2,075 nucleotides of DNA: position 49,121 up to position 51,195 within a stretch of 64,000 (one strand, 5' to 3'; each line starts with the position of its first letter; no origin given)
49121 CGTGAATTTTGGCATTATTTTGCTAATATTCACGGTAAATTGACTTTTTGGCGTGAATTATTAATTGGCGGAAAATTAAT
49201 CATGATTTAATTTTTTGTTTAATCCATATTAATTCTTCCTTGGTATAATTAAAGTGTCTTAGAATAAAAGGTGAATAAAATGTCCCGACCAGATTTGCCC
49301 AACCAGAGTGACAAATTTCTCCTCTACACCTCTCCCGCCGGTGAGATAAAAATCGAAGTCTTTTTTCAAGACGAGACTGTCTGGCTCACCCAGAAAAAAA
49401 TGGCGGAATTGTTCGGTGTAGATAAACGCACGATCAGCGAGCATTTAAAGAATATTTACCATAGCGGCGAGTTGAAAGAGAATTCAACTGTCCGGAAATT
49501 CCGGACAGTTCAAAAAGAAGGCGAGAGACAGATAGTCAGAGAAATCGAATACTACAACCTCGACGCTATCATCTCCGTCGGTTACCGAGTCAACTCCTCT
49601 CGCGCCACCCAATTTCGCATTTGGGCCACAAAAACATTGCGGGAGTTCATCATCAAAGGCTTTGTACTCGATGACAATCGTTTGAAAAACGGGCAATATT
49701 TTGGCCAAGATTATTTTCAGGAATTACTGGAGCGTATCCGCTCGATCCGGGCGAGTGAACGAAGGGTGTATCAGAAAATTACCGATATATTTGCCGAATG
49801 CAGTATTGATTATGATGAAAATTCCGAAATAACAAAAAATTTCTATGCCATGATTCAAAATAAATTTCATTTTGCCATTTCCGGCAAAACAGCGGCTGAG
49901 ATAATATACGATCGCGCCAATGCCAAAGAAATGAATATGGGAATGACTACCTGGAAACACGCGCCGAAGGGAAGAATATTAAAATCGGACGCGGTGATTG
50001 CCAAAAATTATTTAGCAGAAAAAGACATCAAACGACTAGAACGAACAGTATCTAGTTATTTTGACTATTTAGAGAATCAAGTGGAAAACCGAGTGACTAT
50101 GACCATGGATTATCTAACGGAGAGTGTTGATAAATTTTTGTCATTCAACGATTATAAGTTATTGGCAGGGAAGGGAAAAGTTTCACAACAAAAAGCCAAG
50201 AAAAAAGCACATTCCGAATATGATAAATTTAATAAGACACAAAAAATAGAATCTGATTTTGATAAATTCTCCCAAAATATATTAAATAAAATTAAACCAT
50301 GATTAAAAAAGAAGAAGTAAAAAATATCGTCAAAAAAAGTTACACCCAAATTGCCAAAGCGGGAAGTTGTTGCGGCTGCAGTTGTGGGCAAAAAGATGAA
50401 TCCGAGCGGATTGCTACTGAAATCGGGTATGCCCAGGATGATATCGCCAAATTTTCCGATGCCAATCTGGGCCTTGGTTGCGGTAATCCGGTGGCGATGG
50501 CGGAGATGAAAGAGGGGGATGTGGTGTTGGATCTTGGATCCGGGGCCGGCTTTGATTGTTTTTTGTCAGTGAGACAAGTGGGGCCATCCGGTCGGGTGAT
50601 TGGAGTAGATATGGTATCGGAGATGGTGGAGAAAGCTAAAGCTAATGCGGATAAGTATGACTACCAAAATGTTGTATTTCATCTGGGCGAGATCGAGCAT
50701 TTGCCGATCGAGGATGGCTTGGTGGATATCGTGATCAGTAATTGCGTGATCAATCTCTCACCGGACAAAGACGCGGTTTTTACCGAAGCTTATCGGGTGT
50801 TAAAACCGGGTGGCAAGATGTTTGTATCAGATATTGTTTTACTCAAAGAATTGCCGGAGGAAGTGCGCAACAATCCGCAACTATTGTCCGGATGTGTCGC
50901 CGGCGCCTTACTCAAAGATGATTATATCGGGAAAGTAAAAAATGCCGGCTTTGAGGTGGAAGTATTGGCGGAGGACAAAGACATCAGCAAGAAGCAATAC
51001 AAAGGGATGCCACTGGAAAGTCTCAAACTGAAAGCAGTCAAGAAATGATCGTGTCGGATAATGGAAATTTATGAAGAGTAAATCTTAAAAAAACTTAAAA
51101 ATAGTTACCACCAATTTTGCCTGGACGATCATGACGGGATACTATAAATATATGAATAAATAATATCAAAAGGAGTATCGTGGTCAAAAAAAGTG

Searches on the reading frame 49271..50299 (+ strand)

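Call 88: search_protein_families(library=pfam, proteins=[window:49271-50299:+], max_evalue=0.01)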
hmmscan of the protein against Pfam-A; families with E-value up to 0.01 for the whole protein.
window:49271-50299:+ (343 aa): 2 families
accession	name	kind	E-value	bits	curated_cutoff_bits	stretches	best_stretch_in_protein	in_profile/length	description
PF13310.11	Virulence_RhuM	-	4.7e-109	364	33.7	1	72-325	1-249/252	Virulence protein RhuM family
PF23559.1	WH_DRP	-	0.004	17.6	27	0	118-155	9-45/71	Disease resistance protein Winged helix domain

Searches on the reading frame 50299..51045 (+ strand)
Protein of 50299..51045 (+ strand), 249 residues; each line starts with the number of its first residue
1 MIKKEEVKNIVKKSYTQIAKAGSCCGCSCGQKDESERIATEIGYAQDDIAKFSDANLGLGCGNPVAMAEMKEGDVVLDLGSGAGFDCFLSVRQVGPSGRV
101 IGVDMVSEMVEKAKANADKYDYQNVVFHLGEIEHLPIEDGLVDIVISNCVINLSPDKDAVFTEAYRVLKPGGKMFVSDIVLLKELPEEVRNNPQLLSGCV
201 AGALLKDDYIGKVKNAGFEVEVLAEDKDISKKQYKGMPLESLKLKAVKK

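Call 88: search_protein_families(library=pfam, proteins=[window:50299-51045:+], max_evalue=0.01)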
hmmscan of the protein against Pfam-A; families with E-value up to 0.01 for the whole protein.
window:50299-51045:+ (249 aa): 17 families
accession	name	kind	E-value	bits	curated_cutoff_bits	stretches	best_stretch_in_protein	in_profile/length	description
PF13847.12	Methyltransf_31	-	7.3e-39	133.2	27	1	71-209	2-133/145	Methyltransferase domain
PF13649.12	Methyltransf_25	-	3e-21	76.3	27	1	76-172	1-97/97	Methyltransferase domain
PF08241.18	Methyltransf_11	-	1.4e-20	74.2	21.2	1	77-175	1-94/95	Methyltransferase domain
PF01209.24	Ubie_methyltran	-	1.4e-16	61.1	20.1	1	69-176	44-151/233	ubiE/COQ5 methyltransferase family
PF08242.18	Methyltransf_12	-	4.1e-11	43.9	30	1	77-173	1-97/98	Methyltransferase domain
PF01135.25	PCMT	-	7.4e-11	42.6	20.3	1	69-131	70-132/210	Protein-L-isoaspartate(D-aspartate) O-methyltransferase (PCMT)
PF13489.12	Methyltransf_23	-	1.6e-09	38.2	27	1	70-192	20-132/164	Methyltransferase domain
PF05175.20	MTS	-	9.9e-06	25.7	23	1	69-176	28-138/170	Methyltransferase small domain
PF06325.19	PrmA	-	1.2e-05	25.4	22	1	70-181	159-263/296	Ribosomal protein L11 methyltransferase (PrmA)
PF05148.21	Methyltransf_8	-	1.6e-05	25.4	27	1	130-179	111-159/219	Hypothetical methyltransferase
PF20922.3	Anamorsin_N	-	8.7e-05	22.7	27.1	1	128-197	38-109/163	Anamorsin, N-terminal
PF02353.26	CMAS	-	0.00021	21.1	27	1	68-185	58-173/273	Mycolic acid cyclopropane synthetase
PF13679.12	Methyltransf_32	-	0.00025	21.5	27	1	70-135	23-92/143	Methyltransferase domain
PF02390.23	Methyltransf_4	-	0.00073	19.5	24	1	75-135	4-64/173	Putative methyltransferase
PF01170.24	UPF0020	-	0.0008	19.6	22.3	1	99-148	78-128/197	RMKL-like, methyltransferase domain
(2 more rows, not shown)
